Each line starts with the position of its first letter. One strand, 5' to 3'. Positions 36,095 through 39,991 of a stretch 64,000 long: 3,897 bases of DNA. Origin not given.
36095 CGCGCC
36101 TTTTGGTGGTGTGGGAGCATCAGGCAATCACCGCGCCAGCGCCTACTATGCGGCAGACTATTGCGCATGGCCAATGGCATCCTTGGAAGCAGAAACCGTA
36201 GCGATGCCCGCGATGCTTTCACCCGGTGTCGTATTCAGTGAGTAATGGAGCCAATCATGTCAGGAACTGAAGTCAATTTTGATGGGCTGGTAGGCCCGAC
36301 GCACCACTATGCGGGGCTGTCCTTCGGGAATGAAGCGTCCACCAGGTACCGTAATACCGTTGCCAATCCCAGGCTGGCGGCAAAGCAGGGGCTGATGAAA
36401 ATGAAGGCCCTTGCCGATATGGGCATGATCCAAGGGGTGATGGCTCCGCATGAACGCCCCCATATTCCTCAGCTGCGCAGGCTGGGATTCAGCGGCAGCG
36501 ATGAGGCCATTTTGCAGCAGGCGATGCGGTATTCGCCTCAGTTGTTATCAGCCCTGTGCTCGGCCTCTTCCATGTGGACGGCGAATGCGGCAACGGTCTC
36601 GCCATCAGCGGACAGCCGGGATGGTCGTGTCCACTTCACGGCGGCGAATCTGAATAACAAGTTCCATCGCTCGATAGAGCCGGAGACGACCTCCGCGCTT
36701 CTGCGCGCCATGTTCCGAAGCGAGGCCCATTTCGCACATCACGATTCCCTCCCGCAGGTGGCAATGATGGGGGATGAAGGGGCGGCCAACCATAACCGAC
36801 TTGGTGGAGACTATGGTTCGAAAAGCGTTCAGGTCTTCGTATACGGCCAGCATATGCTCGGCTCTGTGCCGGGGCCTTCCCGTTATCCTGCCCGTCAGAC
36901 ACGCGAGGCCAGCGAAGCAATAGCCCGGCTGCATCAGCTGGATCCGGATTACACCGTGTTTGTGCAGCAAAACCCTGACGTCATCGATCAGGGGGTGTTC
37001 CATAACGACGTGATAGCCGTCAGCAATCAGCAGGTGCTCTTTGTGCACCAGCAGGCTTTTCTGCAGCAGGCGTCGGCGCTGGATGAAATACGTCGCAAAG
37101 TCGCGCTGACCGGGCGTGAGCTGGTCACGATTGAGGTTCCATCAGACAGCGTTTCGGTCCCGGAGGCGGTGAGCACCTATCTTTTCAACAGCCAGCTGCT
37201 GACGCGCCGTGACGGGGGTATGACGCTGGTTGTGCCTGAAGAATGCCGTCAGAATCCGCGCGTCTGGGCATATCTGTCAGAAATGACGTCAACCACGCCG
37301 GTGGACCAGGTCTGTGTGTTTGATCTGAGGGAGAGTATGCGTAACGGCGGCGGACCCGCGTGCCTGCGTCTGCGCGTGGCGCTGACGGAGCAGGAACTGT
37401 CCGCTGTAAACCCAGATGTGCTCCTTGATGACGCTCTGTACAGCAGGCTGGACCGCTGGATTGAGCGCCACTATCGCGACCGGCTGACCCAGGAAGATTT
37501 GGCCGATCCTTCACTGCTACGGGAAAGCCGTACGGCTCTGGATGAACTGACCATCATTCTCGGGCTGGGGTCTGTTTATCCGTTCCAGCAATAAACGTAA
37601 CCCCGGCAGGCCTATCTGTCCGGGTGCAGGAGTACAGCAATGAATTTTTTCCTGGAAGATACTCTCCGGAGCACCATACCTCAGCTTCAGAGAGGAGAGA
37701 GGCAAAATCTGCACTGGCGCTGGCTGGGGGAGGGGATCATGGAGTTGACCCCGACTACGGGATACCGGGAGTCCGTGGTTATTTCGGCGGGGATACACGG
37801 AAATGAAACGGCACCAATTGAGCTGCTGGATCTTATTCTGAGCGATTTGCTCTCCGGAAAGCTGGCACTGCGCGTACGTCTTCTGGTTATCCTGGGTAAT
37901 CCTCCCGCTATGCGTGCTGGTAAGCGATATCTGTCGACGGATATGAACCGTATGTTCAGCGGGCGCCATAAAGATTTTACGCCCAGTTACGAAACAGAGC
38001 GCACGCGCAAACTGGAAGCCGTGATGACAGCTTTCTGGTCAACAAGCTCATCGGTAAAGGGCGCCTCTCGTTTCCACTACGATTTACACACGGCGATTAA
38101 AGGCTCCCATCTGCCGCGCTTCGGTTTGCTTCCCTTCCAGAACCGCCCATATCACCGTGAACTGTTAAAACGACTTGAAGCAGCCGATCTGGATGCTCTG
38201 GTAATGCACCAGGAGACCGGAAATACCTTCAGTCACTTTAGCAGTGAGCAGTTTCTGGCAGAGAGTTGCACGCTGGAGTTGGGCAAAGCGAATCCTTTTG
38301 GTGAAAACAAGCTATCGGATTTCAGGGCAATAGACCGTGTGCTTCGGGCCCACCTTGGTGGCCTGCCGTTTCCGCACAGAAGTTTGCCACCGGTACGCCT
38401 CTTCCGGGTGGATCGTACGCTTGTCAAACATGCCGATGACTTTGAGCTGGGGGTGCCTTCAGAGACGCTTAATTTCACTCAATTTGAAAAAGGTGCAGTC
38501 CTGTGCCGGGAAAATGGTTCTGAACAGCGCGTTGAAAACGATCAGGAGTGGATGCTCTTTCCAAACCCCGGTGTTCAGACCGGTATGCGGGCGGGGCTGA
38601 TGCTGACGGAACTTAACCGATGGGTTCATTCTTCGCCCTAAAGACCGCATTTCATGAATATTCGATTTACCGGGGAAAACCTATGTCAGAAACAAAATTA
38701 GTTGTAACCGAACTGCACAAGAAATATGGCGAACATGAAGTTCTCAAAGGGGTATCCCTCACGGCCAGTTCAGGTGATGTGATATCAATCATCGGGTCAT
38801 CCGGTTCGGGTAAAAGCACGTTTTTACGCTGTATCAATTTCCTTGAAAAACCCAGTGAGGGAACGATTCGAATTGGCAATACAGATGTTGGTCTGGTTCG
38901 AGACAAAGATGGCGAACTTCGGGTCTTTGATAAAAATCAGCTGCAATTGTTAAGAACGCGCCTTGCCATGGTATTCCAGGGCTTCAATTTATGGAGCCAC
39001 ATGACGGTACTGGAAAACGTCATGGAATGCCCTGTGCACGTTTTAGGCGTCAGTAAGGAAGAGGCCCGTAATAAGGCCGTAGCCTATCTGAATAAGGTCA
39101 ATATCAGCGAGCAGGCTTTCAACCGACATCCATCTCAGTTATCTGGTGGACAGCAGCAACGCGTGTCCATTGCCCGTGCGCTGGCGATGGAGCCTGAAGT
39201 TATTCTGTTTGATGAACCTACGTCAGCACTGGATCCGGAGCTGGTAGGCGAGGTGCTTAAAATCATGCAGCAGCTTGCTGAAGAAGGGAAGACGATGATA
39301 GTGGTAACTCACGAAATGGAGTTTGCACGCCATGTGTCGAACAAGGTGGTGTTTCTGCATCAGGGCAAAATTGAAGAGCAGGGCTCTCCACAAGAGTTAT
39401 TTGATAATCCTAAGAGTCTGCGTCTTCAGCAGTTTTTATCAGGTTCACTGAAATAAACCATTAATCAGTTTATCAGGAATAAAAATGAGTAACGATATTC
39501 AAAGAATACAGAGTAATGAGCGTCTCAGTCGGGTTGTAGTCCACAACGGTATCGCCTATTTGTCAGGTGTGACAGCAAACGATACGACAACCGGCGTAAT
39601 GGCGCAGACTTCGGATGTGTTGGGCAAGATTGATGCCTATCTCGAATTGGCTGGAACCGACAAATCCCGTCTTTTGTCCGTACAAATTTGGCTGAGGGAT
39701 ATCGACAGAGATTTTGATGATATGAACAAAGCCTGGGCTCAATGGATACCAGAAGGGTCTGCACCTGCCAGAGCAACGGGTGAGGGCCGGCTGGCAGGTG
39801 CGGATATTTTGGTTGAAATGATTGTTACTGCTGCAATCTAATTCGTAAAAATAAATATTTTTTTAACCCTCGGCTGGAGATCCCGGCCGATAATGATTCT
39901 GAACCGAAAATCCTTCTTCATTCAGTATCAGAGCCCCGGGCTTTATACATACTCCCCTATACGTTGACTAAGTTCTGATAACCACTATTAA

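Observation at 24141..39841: Plasmid-borne OccR/OccJQMP-type opine uptake module fused to a complete AST arginine-degradation operon, an Oox/HcnABC-like dehydrogenase and RidA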

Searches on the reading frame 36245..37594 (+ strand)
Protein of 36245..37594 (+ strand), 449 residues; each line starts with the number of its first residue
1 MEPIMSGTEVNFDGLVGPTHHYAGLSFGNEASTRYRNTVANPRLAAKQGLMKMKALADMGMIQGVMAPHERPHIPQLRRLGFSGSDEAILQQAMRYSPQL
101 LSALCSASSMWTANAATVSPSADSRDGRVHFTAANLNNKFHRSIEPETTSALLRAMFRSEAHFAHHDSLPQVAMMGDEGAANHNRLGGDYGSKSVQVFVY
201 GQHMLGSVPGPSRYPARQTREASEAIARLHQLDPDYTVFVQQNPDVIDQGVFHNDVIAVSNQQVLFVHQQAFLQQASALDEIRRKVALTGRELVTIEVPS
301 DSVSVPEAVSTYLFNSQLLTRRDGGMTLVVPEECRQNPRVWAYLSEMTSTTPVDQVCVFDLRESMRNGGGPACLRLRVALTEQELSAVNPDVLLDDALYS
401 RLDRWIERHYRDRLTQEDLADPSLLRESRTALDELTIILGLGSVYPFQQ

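Call 4: search_protein_families(library=pfam, proteins=[window:36245-37594:+])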
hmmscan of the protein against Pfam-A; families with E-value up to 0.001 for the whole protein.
window:36245-37594:+ (449 aa): 1 family
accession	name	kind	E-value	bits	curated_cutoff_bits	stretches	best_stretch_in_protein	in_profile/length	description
PF04996.17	AstB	-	6.3e-213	707.8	27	1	8-448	3-443/443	Succinylarginine dihydrolase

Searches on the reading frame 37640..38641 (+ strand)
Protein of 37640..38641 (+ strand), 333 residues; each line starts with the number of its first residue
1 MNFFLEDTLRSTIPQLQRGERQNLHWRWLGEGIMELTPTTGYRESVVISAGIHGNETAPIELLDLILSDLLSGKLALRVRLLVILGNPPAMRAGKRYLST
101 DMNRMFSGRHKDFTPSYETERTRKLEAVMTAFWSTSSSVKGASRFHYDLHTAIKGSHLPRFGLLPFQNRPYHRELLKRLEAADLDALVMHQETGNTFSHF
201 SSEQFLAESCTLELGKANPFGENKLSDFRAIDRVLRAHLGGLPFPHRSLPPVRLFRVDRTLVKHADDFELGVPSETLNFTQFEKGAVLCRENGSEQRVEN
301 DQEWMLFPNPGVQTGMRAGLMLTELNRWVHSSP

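Call 4: search_protein_families(library=pfam, proteins=[window:37640-38641:+])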
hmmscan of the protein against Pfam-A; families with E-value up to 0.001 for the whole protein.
window:37640-38641:+ (333 aa): 2 families
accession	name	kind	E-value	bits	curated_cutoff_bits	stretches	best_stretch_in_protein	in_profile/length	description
PF24827.1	AstE_AspA_cat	-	3.4e-50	170.7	25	1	44-238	3-191/192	Succinylglutamate desuccinylase/Aspartoacylase catalytic domain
PF04952.20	AstE_AspA_hybrid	-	3.6e-19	68.9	25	1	251-324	2-75/76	AstE/AspA barrel-sandwich hybrid domain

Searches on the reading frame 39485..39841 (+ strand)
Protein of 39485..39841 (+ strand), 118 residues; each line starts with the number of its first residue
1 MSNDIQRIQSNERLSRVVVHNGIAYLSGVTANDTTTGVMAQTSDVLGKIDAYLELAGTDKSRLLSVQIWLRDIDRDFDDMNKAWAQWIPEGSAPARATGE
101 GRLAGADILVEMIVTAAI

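Call 4: search_protein_families(library=pfam, proteins=[window:39485-39841:+])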
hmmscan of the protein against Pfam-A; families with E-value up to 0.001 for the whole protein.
window:39485-39841:+ (118 aa): 1 family
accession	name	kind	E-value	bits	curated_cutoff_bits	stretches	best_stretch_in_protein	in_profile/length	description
PF01042.26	Ribonuc_L-PSP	-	1.4e-18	67.4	27.3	1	6-117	3-120/121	Endoribonuclease L-PSP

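Call 6: search_protein_families(library=ncbifam, proteins=[window:39485-39841:+])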
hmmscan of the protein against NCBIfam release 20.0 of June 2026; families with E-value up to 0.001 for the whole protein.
window:39485-39841:+ (118 aa): 2 families
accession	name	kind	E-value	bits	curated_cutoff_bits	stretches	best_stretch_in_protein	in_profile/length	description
TIGR00004.1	TIGR00004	subfamily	3.1e-08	33.8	106.25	1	16-112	18-119/125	Rid family detoxifying hydrolase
TIGR03610.1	RutC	equivalog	1.1e-05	25.5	169.1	1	20-117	24-125/127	pyrimidine utilization protein C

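Call 47: search_solved_structures(query=window:39485-39841:+, max_evalue=0.001, show_alignments=3)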
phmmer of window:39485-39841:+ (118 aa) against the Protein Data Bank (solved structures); distinct sequences matched with E-value up to 0.001: 15.
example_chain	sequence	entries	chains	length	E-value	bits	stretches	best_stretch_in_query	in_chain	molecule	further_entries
9bk1_A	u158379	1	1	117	3.1e-36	127.2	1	5-118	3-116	L-PSP family protein PSPTO_0102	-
9bjv_A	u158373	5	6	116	7.4e-25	90.6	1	6-117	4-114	RidA family protein PA5083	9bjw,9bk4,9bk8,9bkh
9bjy_B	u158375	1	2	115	8e-25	90.5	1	6-117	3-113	RidA family protein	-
3kjj_A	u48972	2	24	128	2.5e-18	69.6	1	4-116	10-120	NMB1025 protein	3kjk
3gtz_A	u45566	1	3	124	5.6e-18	68.5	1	1-118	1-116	Putative translation initiation inhibitor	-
3k12_A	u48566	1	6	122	2.3e-17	66.5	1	5-117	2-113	uncharacterized protein A6V7T0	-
5yu2_A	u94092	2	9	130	8.8e-07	32.4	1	15-114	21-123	Translation initiation inhibitor homologue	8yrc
2dyy_A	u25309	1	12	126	1.4e-06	31.8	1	37-113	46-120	UPF0076 protein PH0854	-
5v4d_A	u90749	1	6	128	1.7e-06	31.5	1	15-116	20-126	Putative translational inhibitor protein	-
7zs6_AAA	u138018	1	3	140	1.8e-05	28.3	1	18-111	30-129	Reactive intermediate deaminase A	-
5hp7_A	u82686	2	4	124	4.2e-05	27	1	18-103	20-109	Reactive Intermediate Deaminase A, chloroplastic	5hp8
8v8r_A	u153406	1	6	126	9e-05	26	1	21-116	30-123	Enamine/imine deaminase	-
3l7q_A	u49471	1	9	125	0.00011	25.7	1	20-116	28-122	Putative translation initiation inhibitor, aldR regulator-like protein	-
2csl_A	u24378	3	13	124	0.00077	23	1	37-112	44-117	protein translation initiation inhibitor | translation initiation inhibitor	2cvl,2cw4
1x25_A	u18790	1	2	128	0.00078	23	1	32-114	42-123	Hypothetical UPF0076 protein ST0811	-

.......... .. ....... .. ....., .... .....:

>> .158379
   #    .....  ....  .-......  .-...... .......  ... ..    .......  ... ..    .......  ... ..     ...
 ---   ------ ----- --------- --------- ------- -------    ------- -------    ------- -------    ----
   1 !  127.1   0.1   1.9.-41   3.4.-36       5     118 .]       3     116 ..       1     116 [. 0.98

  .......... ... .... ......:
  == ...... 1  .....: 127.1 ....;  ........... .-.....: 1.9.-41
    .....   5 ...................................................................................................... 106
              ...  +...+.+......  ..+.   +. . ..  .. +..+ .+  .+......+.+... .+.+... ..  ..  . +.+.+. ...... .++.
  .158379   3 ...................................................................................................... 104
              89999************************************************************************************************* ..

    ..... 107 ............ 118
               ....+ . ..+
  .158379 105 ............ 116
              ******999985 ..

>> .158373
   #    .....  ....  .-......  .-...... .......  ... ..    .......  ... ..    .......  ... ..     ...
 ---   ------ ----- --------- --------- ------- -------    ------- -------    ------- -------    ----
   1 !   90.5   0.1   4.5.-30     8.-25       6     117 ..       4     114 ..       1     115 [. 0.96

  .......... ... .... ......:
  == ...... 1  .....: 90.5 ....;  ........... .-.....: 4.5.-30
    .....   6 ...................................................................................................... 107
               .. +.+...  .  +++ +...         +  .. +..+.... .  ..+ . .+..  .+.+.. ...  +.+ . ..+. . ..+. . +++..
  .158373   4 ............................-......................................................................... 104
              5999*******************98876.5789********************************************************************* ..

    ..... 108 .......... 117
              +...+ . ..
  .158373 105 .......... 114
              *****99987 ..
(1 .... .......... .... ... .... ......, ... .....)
